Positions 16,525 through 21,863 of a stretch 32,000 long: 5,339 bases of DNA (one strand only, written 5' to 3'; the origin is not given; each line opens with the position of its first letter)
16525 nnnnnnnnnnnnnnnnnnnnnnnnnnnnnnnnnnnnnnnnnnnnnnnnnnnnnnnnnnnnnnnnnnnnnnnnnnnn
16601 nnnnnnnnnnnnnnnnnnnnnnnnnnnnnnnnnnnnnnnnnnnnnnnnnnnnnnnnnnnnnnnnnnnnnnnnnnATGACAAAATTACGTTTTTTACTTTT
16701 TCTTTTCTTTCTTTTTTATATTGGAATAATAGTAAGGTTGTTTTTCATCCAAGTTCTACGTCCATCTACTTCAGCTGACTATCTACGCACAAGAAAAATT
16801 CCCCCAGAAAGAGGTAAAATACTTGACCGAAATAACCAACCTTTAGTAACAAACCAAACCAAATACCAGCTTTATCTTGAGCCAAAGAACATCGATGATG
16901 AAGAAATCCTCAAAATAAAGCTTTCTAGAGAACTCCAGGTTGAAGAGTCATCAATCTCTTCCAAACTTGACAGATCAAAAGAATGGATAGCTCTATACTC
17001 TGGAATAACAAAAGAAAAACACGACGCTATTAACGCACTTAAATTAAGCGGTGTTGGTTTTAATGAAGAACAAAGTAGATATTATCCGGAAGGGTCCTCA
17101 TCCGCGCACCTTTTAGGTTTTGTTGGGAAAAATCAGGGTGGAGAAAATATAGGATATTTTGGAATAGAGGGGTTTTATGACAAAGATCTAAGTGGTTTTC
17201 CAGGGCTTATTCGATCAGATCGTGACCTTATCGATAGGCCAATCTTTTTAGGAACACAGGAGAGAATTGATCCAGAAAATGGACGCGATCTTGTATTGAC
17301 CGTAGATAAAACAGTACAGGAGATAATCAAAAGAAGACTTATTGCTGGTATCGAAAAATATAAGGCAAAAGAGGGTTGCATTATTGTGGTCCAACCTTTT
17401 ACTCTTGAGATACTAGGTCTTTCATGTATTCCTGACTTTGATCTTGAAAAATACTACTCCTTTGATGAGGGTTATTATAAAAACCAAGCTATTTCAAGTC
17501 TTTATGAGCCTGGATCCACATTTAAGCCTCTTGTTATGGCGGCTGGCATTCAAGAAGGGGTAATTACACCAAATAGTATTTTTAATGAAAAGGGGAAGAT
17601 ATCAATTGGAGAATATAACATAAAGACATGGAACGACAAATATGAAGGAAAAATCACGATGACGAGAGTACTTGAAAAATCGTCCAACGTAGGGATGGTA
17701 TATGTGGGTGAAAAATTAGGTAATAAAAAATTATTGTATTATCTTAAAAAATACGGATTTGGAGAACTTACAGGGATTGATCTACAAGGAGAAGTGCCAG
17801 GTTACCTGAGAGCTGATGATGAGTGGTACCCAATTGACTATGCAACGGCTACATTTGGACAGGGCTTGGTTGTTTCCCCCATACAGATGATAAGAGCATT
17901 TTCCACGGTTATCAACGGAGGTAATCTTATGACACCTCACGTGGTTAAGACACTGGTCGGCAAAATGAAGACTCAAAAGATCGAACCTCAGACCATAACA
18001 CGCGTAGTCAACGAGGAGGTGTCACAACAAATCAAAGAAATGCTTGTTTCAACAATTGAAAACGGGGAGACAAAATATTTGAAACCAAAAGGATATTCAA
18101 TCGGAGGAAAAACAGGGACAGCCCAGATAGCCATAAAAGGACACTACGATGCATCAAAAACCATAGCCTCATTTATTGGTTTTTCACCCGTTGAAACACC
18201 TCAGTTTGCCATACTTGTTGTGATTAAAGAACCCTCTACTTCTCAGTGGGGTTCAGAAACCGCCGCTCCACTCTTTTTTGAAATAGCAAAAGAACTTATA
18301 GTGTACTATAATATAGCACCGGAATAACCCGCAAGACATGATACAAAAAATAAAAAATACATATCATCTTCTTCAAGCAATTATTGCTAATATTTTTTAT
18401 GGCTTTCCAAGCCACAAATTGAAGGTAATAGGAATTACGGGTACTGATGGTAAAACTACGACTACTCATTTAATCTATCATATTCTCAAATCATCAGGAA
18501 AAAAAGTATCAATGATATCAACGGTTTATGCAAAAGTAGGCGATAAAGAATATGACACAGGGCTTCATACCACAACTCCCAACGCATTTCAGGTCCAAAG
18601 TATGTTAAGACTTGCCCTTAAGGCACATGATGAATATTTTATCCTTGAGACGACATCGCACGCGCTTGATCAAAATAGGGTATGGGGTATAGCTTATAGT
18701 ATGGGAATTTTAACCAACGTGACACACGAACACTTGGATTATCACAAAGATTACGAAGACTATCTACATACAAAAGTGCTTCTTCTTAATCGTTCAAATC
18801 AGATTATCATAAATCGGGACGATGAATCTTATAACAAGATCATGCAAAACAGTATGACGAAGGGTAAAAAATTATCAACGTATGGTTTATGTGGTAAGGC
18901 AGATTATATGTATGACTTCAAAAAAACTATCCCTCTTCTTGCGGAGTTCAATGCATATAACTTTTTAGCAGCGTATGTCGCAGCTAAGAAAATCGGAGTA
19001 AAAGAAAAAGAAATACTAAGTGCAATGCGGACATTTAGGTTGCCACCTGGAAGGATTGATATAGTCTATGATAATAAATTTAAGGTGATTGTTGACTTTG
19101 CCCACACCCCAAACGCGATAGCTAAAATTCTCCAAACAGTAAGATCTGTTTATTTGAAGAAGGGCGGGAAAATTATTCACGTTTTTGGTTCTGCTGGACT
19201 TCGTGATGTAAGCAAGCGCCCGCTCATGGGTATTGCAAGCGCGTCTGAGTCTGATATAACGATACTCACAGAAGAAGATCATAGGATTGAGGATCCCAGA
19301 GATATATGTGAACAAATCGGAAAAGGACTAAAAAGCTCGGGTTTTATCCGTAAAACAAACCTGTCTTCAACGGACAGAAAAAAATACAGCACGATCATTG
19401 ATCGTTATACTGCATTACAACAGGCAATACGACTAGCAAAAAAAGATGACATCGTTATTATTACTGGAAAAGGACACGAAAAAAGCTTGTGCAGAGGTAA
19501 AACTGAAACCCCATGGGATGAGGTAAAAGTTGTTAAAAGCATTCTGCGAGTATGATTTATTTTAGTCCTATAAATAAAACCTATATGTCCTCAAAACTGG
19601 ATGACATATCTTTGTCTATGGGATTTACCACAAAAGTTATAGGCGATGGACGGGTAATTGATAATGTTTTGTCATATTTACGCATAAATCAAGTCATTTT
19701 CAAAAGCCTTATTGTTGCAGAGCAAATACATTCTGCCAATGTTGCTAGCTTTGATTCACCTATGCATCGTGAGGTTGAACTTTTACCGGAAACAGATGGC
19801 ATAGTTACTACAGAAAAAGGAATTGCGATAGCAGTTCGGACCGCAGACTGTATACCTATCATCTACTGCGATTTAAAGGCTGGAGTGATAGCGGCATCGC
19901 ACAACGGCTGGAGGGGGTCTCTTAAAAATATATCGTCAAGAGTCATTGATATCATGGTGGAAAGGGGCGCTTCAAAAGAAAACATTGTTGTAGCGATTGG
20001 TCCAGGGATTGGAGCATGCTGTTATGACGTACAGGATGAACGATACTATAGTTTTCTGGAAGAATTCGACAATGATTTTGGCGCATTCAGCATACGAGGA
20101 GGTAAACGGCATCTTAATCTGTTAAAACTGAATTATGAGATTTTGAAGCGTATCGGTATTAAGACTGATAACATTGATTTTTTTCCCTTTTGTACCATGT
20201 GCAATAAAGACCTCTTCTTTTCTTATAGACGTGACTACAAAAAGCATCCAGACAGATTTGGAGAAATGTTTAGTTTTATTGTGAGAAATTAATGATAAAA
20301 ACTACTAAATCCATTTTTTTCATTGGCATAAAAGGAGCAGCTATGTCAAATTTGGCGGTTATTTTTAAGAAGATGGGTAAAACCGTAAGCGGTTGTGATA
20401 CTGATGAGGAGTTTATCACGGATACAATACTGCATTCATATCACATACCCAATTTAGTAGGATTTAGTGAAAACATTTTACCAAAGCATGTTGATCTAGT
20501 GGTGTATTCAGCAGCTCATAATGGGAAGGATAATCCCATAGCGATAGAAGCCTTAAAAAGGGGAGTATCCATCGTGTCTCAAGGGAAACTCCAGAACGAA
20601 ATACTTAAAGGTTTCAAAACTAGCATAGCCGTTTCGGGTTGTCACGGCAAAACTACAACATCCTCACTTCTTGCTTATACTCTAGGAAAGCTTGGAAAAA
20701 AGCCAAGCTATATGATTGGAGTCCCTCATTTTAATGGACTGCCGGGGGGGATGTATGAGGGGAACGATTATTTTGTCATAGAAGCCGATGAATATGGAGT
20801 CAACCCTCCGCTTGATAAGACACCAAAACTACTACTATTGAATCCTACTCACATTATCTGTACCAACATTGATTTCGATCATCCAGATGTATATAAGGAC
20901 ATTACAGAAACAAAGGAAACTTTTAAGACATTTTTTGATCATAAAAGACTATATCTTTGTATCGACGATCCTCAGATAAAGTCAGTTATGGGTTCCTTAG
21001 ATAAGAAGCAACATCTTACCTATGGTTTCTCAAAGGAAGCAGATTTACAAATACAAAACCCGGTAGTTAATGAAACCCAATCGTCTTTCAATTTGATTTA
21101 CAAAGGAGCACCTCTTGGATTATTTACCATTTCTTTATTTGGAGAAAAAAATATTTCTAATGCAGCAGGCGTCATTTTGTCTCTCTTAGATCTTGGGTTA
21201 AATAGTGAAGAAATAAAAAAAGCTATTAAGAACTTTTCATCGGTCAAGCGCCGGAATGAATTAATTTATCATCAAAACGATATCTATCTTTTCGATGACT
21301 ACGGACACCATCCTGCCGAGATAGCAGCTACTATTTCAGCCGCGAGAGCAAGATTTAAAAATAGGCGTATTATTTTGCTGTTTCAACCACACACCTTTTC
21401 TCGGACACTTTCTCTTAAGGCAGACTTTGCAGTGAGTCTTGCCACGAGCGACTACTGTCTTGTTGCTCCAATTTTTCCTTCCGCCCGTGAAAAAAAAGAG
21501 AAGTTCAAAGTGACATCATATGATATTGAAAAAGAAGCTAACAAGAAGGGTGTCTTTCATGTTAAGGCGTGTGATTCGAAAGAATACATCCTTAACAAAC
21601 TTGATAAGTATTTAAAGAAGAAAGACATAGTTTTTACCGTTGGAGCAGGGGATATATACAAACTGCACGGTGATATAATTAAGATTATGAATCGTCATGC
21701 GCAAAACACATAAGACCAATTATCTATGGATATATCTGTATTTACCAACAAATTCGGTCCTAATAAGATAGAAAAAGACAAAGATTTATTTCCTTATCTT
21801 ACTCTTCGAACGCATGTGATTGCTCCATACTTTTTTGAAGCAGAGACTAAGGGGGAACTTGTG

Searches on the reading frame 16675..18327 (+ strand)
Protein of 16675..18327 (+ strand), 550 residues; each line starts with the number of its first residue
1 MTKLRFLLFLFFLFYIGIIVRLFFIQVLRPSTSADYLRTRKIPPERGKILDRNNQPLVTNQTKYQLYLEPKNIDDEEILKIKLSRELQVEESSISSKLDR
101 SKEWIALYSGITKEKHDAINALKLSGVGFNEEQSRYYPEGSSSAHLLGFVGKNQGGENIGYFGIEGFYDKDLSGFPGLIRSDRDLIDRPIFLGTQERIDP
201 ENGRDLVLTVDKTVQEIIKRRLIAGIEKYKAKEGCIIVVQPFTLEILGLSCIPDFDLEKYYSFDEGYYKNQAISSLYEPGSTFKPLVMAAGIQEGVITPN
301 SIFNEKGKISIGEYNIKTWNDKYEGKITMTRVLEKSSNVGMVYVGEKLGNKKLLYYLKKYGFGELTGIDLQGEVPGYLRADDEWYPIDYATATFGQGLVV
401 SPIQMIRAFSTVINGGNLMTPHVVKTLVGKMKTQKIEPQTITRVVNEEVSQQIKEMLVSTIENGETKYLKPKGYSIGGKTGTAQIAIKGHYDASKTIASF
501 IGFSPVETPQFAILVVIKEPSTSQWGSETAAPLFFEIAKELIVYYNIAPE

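Call 78: search_protein_families(library=pfam, proteins=[window:16675-18327:+], max_evalue=0.00001)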
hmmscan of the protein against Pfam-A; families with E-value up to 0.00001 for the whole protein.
window:16675-18327:+ (550 aa): 2 families
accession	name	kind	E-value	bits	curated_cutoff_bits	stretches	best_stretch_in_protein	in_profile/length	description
PF00905.27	Transpeptidase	-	5.1e-72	243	22.1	1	234-537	1-297/299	Penicillin binding protein transpeptidase domain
PF03717.20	PBP_dimer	-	2.9e-25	90.2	24.4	1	41-181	1-167/180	Penicillin-binding Protein dimerisation domain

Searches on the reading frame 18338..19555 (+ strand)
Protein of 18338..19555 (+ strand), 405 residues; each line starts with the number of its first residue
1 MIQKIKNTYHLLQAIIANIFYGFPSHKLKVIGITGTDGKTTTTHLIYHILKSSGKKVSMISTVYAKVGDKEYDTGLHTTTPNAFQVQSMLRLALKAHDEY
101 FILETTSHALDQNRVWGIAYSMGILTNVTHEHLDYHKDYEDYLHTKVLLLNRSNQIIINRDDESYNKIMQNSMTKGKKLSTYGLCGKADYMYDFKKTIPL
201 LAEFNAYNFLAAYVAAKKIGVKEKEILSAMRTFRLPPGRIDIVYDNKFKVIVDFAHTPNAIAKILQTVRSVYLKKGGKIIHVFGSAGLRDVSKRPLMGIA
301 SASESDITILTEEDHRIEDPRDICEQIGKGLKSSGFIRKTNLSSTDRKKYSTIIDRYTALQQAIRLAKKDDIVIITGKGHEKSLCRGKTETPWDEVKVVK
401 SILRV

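Call 78: search_protein_families(library=pfam, proteins=[window:18338-19555:+], max_evalue=0.00001)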
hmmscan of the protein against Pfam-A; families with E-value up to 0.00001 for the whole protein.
window:18338-19555:+ (405 aa): 2 families
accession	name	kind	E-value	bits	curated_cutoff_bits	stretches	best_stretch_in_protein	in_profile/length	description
PF08245.18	Mur_ligase_M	-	8.9e-40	137.2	24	1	33-216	1-200/200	Mur ligase middle domain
PF02875.26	Mur_ligase_C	-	1.1e-23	84.9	28.4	1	238-379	1-127/127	Mur ligase, glutamate ligase domain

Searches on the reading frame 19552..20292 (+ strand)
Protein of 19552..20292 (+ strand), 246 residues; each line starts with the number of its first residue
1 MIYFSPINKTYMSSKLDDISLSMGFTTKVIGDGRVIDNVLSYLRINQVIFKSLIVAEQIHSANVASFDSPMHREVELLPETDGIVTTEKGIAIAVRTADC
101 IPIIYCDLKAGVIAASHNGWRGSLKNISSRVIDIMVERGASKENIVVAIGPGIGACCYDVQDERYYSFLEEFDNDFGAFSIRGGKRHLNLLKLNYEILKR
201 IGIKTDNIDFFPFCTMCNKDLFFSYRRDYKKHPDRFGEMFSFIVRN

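Call 78: search_protein_families(library=pfam, proteins=[window:19552-20292:+], max_evalue=0.00001)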
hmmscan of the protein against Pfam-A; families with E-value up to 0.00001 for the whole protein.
window:19552-20292:+ (246 aa): 1 family
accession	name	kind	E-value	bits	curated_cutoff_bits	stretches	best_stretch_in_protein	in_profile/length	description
PF02578.20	Cu-oxidase_4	-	3.3e-54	184.2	22.9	1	38-244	31-238/238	Multi-copper polyphenol oxidoreductase laccase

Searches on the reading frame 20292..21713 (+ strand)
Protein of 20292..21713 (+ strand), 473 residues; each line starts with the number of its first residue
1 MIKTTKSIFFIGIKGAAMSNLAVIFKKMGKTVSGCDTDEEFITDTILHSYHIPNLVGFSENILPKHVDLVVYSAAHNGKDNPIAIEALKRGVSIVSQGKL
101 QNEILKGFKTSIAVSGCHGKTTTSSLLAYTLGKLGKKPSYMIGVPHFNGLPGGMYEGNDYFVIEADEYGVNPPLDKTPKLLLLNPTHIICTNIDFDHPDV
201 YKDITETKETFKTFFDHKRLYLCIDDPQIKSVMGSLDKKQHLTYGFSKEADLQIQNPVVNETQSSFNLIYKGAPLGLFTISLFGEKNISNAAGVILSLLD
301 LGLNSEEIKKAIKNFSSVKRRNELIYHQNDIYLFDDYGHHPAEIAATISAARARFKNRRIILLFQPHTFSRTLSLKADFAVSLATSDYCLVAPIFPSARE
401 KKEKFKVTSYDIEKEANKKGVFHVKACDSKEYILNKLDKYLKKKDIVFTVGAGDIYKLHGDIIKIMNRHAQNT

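Call 79: search_protein_families(library=pfam, proteins=[window:20292-21713:+], max_evalue=0.00001)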
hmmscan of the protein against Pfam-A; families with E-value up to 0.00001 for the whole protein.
window:20292-21713:+ (473 aa): 3 families
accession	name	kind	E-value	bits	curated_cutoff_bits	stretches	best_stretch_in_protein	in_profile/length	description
PF08245.18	Mur_ligase_M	-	1.5e-18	67.9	24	1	114-296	1-198/200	Mur ligase middle domain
PF02875.26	Mur_ligase_C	-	8.3e-14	53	28.4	1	320-453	1-127/127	Mur ligase, glutamate ligase domain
PF01225.30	Mur_ligase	-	1.4e-10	41.8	21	1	8-108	2-94/95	Mur ligase family, catalytic domain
